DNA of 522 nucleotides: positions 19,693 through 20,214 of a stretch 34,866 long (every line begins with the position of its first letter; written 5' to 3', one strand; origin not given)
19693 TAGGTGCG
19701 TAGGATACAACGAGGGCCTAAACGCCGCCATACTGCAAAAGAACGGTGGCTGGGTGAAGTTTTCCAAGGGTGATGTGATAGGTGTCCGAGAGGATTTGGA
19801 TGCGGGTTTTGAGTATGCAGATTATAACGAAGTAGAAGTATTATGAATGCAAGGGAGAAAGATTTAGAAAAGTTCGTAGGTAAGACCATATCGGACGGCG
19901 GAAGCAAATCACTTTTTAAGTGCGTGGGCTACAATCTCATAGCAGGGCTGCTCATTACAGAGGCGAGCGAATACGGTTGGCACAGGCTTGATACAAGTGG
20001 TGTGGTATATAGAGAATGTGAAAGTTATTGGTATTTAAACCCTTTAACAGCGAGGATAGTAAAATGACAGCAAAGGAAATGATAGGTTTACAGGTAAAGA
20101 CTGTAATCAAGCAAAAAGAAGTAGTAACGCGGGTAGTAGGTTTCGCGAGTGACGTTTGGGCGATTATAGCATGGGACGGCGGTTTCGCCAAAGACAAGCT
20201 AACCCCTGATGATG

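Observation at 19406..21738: Tandem array of six genes carrying about eight copies of one unannotated ~60-aa domain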

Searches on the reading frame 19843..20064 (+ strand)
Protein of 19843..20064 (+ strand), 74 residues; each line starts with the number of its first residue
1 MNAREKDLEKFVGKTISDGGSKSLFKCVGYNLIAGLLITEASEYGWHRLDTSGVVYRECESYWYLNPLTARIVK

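Call 5: search_protein_families(library=pfam, proteins=[window:19843-20064:+], max_evalue=10)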
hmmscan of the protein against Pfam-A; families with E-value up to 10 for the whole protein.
window:19843-20064:+ (74 aa): 0 families

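Call 6: search_protein_families(library=phrogs, proteins=[window:19843-20064:+], max_evalue=10)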
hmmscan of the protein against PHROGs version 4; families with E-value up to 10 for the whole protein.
window:19843-20064:+ (74 aa): 1 family
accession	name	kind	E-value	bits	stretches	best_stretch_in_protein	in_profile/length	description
phrog_19936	-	unknown function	0.41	11.1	1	21-56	36-70/224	-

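Call 17: find_homologous_proteins(query=A1, max_evalue=0.001)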
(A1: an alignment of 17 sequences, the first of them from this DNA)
Query A1 (17 sequences) (74 aa, profile of the alignment): 1234 proteins with E <= 0.001 among 1503 candidates; the best 120 are listed.
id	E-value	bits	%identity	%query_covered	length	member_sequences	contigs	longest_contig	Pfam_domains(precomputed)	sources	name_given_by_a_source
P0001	1.5e-49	183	36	86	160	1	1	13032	-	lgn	-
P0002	2.2e-48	180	33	73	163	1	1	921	-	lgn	-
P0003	1.3e-27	113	28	80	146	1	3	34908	-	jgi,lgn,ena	jgi:hypothetical protein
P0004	3.8e-25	105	30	86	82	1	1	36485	-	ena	-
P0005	1.0e-23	101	35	95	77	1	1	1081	-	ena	-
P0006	1.1e-23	100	32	86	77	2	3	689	-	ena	-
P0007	1.8e-23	100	40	57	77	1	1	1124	-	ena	-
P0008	2.0e-23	100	32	89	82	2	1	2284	-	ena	-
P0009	2.6e-23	99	34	86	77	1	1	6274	-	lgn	-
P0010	4.8e-23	98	33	86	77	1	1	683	-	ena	-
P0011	5.7e-23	98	30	86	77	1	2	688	-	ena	-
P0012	6.1e-23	98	31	89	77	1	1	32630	-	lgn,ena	-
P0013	6.8e-23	98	40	61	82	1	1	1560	-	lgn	-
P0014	7.7e-23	98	31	76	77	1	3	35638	-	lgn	-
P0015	9.6e-23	97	33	86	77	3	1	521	-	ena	-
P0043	1.5e-20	90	35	58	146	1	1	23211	-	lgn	-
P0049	4.2e-20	89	35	80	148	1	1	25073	-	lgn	-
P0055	3.2e-19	86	-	-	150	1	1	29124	-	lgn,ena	-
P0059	2.8e-18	83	36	53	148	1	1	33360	-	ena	-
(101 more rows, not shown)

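Call 18: search_solved_structures(query=A1, max_evalue=10, show_alignments=2)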
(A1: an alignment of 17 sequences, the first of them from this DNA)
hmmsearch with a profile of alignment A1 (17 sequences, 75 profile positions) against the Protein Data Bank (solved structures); distinct sequences matched with E-value up to 10: 4.
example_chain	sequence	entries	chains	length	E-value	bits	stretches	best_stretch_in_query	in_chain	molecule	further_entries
2ia4_A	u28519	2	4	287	0.28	14.1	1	21-51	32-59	Putative periplasmic binding transport protein | PERIPLASMIC BINDING TRANSPORT PROTEIN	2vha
5np3_A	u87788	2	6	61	1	12.3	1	21-48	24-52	Abelson tyrosine-protein kinase 2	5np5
5z3r_A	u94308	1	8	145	1.2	12.1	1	21-59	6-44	Steroid delta-isomerase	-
8ovn_A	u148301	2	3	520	1.4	11.9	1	21-50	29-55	Putative periplasmic binding transport protein,Green fluorescent protein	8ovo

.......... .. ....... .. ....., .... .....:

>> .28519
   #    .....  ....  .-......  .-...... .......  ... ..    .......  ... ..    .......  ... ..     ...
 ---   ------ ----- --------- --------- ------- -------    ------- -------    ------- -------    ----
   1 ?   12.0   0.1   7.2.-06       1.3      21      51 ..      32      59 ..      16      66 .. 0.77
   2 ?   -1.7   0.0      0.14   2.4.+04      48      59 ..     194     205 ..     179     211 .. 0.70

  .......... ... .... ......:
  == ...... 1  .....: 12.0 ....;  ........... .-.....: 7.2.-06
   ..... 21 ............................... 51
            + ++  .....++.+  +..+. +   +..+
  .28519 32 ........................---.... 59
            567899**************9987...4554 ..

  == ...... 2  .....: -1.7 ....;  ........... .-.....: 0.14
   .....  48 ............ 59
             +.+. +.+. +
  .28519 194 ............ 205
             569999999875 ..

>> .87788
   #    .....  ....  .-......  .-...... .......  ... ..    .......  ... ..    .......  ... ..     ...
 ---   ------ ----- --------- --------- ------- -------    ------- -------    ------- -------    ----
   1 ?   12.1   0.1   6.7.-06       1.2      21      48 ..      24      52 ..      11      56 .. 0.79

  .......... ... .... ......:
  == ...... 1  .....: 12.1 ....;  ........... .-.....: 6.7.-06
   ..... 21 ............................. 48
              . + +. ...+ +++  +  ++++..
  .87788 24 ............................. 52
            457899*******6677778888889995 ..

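Call 30: predict_structure(alignment_id=A2)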
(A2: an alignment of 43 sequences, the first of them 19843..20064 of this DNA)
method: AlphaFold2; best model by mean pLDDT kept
length: 74 residues; sequences in the alignment: 43
mean_pLDDT: 91.2   pTM: 0.81
mean pLDDT of the five models: 91.2, 89.7, 89.7, 89.7, 89.3
residues with pLDDT >= 90: 51; 70-90: 22; 50-70: 1; < 50: 0
segments of 3 or more residues with pLDDT < 50: none
pLDDT, mean of each block of 10 residues (from residue 1): 91 91 90 95 87 90 94 89
secondary structure, 60 per line:
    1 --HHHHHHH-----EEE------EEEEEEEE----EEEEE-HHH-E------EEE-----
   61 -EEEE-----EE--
elements in order: H3-9 E15-17 E24-31 E36-40 E53-55 E62-65

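Call 32: fold_search(model_id=the predicted structure, library=pdb)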
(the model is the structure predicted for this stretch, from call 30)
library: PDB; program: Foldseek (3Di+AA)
matches with E <= 10: 257; with E <= 0.001: 0
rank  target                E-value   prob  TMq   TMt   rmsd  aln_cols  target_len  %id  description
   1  3e2u_D                4.0e-01  0.80  0.54  0.54   4.0        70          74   13  Crystal structure of the zink-knuckle 2 domain of human CLIP-170 in complex with CAP-Gly domain of human dynactin-1 (p (released 2008-08-19)
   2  6skf_BX               4.3e-01  0.66  0.55  0.36   7.7        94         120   18  Cryo-EM Structure of T. kodakarensis 70S ribosome (released 2020-07-29)
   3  4b6m_B                7.5e-01  0.63  0.54  0.51   3.8        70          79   13  Trypansoma brucei tubulin binding cofactor B CAP-Gly domain (released 2012-10-24)
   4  2e3h                  7.5e-01  0.47  0.48  0.45   4.1        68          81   18  Crystal structure of the CLIP-170 CAP-Gly domain 2 (released 2007-08-28)
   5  5o60_V                7.9e-01  0.38  0.46  0.37   6.9        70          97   16  Structure of the 50S large ribosomal subunit from Mycobacterium smegmatis (released 2017-07-12)
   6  3o7x_A                7.9e-01  0.35  0.49  0.34   7.9       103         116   13  Crystal structure of human Hili PAZ domain (released 2011-01-12)
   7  2qk0                  8.4e-01  0.38  0.48  0.48   4.3        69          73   16  Structural Basis of Microtubule Plus End Tracking by XMAP215, CLIP-170 and EB1 (released 2007-10-02)
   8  8phj_t                9.0e-01  0.28  0.45  0.36   7.1        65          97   17  cA4-bound Cami1 in complex with 70S ribosome (released 2023-12-13)
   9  7p48_S                9.6e-01  0.35  0.50  0.38   7.9        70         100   11  Staphylococcus aureus ribosome in complex with Sal(B) (released 2022-02-02)
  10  1whg_MODEL_1_A        9.6e-01  0.30  0.48  0.35   5.1        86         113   16  Solution structure of the CAP-Gly domain in mouse tubulin specific chaperone B (released 2004-11-28)
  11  4b6m_A                1.0e+00  0.51  0.53  0.50   3.9        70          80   13  Trypansoma brucei tubulin binding cofactor B CAP-Gly domain (released 2012-10-24)
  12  1txq_A                1.0e+00  0.47  0.51  0.51   4.1        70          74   17  Crystal structure of the EB1 C-terminal domain complexed with the CAP-Gly domain of p150Glued (released 2005-09-13)
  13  9i05_Aq               1.2e+00  0.21  0.43  0.19   7.6        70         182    8  Cryo-EM structure of the large subunit of the mitochondrial ribosome from Toxoplasma gondii (released 2025-06-11)
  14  8w2z_A                1.2e+00  0.69  0.49  0.08   3.9        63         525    5  Cas9d 6bp R-loop Seed Complex (released 2025-01-15)
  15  4v7m_BY               1.2e+00  0.35  0.47  0.41   5.9        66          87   14  The structures of Capreomycin bound to the 70S ribosome. (released 2014-07-09)
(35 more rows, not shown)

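Call 34: search_protein_representatives(alignment_id=A2)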
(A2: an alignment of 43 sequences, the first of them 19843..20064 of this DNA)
Query: 43 sequences, 76 profile positions. Proteins with E-value up to 0.001 (for the whole library): 63; up to 1e-10: 18; up to 1e-30: 1. The best 63 are listed.
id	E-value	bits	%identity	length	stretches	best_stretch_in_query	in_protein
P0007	7.3e-31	121.9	-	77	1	1-75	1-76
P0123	1.7e-27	111.2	-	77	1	1-75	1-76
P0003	1.5e-24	101.7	-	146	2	2-75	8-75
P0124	8.9e-24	99.2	-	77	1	1-75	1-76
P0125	1.1e-23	99.0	-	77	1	1-75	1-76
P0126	4.4e-22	93.8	-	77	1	1-75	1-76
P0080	3.0e-21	91.1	-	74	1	1-76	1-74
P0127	2.1e-20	88.4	-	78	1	1-75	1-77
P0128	2.2e-19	85.1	-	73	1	1-75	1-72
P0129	4.7e-16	74.5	-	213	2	1-74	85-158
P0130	2.1e-15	72.4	-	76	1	1-73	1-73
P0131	1.1e-14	70.1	-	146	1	1-75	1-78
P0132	2.1e-14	69.2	-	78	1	1-75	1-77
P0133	1.4e-13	66.6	-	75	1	1-53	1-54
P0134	3.1e-13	65.4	-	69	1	25-76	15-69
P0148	2.0e-07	46.9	-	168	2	23-72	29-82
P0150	3.9e-07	45.9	-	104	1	2-76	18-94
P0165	2.7e-05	40.0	-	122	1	5-72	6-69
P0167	4.4e-05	39.3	-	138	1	3-75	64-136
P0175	3.3e-04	36.5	-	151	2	23-74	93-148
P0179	6.7e-04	35.5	-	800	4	16-48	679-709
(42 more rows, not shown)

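Call 36: fold_search(model_id=the predicted structure, library=viral)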
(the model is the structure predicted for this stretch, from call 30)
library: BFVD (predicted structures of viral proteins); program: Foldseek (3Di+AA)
matches with E <= 10: 482; with E <= 0.001: 1
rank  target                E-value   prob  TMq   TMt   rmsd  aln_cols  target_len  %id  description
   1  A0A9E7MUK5            1.0e-04  1.00  0.72  0.60   2.2        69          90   32  (no name in the UniProt tables at hand)
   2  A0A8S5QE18            2.2e-03  1.00  0.68  0.27   3.9        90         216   17  Lipopolysaccharide assembly protein A domain [Siphoviridae sp. ctbvd11]
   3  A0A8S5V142            6.1e-03  1.00  0.71  0.62   3.0        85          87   13  Uncharacterized protein [Siphoviridae sp. ct3r22]
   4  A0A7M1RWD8            1.8e-02  1.00  0.61  0.52   3.3        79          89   23  Uncharacterized protein [uncultured phage cr11_1]
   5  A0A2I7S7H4            6.1e-02  0.75  0.45  0.42  11.6        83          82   11  (no name in the UniProt tables at hand)
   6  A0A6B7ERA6            7.4e-02  0.93  0.56  0.39   7.0        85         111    6  (no name in the UniProt tables at hand)
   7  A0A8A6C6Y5            1.0e-01  0.96  0.53  0.09   4.8        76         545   12  (no name in the UniProt tables at hand)
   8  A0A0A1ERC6            1.2e-01  0.85  0.47  0.54   4.9        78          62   10  (no name in the UniProt tables at hand)
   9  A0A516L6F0            1.6e-01  0.99  0.54  0.70   2.2        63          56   13  (no name in the UniProt tables at hand)
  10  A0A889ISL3            2.0e-01  0.89  0.53  0.63   5.9        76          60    9  (no name in the UniProt tables at hand)
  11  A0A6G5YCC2            2.1e-01  0.89  0.52  0.52   4.1        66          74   14  (no name in the UniProt tables at hand)
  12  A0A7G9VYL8            2.1e-01  0.63  0.45  0.45   5.7        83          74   19  Uncharacterized protein [Acinetobacter phage Aristophanes]
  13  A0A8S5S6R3            2.6e-01  0.85  0.54  0.43   4.0        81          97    7  Uncharacterized protein [Siphoviridae sp. ctqwY3]
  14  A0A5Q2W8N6            2.9e-01  0.85  0.49  0.48   5.4        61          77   15  (no name in the UniProt tables at hand)
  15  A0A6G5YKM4            3.1e-01  0.77  0.52  0.18   3.4        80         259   11  (no name in the UniProt tables at hand)
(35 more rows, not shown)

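Call 40: search_protein_families(library=pfam, alignment_id=A2, max_evalue=1)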
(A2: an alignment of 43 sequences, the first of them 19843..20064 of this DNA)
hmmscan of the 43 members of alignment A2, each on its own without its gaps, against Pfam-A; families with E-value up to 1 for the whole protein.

A. member 1, window:19843-20064:+ (74 aa): 0 families

B. families by the number of members that match (of 43 scanned): 7 families
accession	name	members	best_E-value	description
PF04952.20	AstE_AspA_hybrid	1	0.018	AstE/AspA barrel-sandwich hybrid domain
PF15227.12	zf-C3HC4_4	1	0.03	zinc finger of C3HC4-type, RING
PF21838.2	DUF6897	1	0.075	Domain of unknown function (DUF6897)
PF24326.1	DUF7496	1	0.14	Domain of unknown function (DUF7496)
PF19740.4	DUF6229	1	0.23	Family of unknown function (DUF6229)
PF08755.16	YccV-like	1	0.23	Hemimethylated DNA-binding protein YccV like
PF16395.11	DUF5004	1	0.25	Domain of unknown function (DUF5004)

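Call 47: find_encoding_contigs(protein=P0059, flank=5000, max_places=2)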
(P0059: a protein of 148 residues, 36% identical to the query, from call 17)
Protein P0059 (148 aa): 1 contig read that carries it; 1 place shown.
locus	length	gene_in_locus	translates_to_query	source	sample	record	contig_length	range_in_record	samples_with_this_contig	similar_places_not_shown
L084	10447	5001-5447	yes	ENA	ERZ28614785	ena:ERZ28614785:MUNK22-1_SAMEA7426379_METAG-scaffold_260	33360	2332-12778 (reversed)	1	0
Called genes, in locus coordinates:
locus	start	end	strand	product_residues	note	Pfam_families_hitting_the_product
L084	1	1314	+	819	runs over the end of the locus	PF05272:VapE-like_dom, PF19263:DUF5906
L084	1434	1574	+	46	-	-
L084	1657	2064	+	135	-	-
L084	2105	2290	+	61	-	-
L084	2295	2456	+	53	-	-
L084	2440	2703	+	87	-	-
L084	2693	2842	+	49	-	-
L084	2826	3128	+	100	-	-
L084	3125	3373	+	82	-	-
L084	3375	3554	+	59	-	-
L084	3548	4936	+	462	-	PF00176:SNF2-rel_dom, PF00270:DEAD (weak), PF04851:ResIII (weak), PF00271:Helicase_C (faint)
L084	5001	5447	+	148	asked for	-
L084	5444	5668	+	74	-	-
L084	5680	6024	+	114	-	-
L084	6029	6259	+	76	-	-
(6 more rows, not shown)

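Call 48: find_encoding_contigs(protein=P0055, flank=5000, max_places=2)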
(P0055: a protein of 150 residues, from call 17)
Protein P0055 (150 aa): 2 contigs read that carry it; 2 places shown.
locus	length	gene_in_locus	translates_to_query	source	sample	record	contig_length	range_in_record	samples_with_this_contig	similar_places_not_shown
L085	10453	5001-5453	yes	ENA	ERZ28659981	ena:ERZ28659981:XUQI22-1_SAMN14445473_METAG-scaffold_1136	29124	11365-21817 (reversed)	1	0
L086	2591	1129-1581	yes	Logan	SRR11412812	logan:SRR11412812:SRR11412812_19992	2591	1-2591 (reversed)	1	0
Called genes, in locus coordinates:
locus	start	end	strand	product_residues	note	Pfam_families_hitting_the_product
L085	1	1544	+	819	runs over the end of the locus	PF05272:VapE-like_dom, PF19263:DUF5906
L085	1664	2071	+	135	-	-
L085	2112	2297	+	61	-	-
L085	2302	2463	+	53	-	-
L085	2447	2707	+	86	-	-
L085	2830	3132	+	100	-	-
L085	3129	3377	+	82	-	-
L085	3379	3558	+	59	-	-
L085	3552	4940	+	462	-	PF00176:SNF2-rel_dom, PF00270:DEAD (weak), PF04851:ResIII (weak), PF00271:Helicase_C (faint)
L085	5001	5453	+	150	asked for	-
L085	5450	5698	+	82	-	-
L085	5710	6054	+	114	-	-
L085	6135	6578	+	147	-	-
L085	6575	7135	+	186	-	-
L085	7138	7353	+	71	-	-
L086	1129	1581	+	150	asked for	-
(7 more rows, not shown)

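Call 49: find_encoding_contigs(protein=P0049, flank=5000, max_places=2)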
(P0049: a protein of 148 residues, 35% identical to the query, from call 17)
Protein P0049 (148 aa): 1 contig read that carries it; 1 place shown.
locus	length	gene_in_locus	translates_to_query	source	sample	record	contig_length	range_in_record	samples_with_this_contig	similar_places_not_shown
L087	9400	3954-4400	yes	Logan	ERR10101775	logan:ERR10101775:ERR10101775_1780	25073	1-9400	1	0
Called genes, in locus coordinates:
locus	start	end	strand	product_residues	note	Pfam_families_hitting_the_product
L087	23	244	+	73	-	-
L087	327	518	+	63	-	-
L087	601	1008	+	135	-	-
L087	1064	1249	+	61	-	-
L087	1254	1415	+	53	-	-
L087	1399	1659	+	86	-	-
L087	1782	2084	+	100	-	-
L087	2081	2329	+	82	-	-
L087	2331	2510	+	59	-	-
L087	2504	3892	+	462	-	PF00176:SNF2-rel_dom, PF00270:DEAD (weak), PF04851:ResIII (weak)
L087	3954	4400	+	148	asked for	-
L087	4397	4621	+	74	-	-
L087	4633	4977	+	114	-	-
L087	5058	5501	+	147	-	-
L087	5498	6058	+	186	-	-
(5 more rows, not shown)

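Call 50: find_encoding_contigs(protein=P0043, flank=5000, max_places=2)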
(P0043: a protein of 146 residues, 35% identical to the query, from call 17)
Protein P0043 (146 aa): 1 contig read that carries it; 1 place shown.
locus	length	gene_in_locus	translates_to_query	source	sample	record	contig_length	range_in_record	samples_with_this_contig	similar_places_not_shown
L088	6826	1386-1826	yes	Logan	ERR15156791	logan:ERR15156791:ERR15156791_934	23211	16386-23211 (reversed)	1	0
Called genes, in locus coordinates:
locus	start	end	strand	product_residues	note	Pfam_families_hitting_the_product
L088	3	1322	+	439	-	?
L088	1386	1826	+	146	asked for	-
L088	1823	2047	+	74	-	-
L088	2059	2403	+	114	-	-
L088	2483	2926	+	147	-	-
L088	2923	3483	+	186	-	-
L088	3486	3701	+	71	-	-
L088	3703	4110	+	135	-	-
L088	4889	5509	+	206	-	-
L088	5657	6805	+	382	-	PF04466:Terminase_3, PF17288:Terminase_3C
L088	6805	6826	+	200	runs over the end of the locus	-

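Call 67: find_encoding_contigs(protein=P0175, flank=6000, max_places=2)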
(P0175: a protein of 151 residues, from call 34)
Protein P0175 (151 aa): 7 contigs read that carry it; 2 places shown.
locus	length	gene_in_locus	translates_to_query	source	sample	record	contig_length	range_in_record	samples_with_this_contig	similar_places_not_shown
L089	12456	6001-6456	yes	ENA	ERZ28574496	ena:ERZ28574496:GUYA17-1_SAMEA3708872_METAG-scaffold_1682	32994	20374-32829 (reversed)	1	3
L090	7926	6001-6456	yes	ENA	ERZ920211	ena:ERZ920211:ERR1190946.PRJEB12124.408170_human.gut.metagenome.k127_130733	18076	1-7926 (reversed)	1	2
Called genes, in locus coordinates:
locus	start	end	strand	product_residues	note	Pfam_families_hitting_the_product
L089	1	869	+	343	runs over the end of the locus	?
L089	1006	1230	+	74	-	-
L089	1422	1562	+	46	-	-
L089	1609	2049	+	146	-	-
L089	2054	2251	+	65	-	-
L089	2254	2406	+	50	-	-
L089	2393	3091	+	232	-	-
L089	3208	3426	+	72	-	-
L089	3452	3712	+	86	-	-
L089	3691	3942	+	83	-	-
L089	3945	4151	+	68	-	-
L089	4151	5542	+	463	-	PF00176:SNF2-rel_dom, PF00270:DEAD (weak), PF04851:ResIII, PF00271:Helicase_C (faint)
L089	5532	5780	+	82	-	-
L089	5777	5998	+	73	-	-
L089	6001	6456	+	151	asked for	-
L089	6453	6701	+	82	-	-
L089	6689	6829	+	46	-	-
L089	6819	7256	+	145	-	-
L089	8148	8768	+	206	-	-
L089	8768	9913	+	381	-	PF04466:Terminase_3, PF03237:Terminase_6N (weak), PF17288:Terminase_3C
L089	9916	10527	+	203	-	-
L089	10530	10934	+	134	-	-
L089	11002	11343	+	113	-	-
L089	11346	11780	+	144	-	-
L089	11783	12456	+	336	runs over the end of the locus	-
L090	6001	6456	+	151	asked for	-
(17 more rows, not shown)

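Call 68: find_encoding_contigs(protein=P0148, flank=6000, max_places=2)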
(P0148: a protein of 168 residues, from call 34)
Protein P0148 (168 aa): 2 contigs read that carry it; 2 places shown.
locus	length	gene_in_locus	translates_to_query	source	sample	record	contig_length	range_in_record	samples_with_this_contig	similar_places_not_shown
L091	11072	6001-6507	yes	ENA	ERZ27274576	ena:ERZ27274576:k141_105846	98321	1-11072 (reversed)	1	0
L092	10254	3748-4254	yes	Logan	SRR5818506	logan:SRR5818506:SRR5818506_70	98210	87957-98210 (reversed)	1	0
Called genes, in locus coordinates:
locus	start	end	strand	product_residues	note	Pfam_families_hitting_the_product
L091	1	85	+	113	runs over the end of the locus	-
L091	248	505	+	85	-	-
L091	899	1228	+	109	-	-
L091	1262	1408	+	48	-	-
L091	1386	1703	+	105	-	-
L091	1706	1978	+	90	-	-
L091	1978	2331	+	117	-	-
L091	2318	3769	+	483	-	PF05970:PIF1 (weak), PF13604:AAA_30, PF13245:AAA_19, PF13538:UvrD_C_2 (weak)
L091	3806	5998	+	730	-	-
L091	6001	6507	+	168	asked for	-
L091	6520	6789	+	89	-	-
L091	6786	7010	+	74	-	-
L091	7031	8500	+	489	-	-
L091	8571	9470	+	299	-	-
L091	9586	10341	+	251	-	-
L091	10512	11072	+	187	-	?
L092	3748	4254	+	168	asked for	-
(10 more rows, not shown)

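Call 70: search_dna_similar(query=L091:2318-3766:+, collection=phages, mode=protein, max_evalue=1e-10, max_rows=8)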
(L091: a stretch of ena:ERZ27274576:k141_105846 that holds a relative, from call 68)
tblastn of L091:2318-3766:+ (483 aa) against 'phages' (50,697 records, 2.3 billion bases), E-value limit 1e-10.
Records with a match: 634; places in all: 635; records where one place covers at least 80% of the query: 455.
Best place of each record, by identity: 60-80% 6; <60% 628.
By first word of the organism name: Escherichia 105; Vibrio 87; Acinetobacter 66; Klebsiella 65; Aeromonas 33; Enterobacter 28; Pseudomonas 27; Flavobacterium 22; uncultured 19; Pectobacterium 18; and 34 more.
By host as written in the record: - 107; Escherichia coli 43; Klebsiella pneumoniae 24; Acinetobacter baumannii 18; Aeromonas salmonicida 14; Achromobacter xylosoxidans I2BC 11; Klebsiella pneumoniae MRSN414780 10; Flavobacterium psychrophilum 950106-1/1 8; and 210 more.
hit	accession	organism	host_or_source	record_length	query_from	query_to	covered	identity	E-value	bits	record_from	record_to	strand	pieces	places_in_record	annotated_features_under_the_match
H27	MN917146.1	Bacteroides phage crAss002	Bacteroides xylanisolvens APCS1/XY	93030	1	482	100%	67.8%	0e+0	681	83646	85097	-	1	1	DNA helicase | hypothetical protein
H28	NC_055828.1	Bacteroides phage crAss002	Bacteroides xylanisolvens APCS1/XY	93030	1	482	100%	67.8%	0e+0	681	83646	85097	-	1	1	Dda-like helicase | hypothetical protein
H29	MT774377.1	uncultured phage cr107_1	human feces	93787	15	482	97%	69.1%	0e+0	684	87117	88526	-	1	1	DNA helicase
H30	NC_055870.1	uncultured phage cr107_1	human feces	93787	15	482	97%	69.1%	0e+0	684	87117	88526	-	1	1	Dda-like helicase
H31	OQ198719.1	Caudoviricetes sp. 'Rudgehvirus jaberico'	Bacteroides cellulosilyticus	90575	6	482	99%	60.3%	0e+0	604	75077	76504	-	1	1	hypothetical protein | uracil-DNA glycosylase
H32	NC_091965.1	Caudoviricetes sp. 'Rudgehvirus jaberico'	Bacteroides cellulosilyticus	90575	6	482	99%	60.3%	0e+0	604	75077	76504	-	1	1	hypothetical protein | uracil-DNA glycosylase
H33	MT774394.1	uncultured phage cr271_1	pig feces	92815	1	482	100%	52.9%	2e-147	548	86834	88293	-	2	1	ATP-dependent DNA helicase (x2) | hypothetical protein (x2)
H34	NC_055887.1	uncultured phage cr271_1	pig feces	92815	1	482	100%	52.9%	2e-147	548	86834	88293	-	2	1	ATP-dependent DNA helicase (x2) | hypothetical protein (x2)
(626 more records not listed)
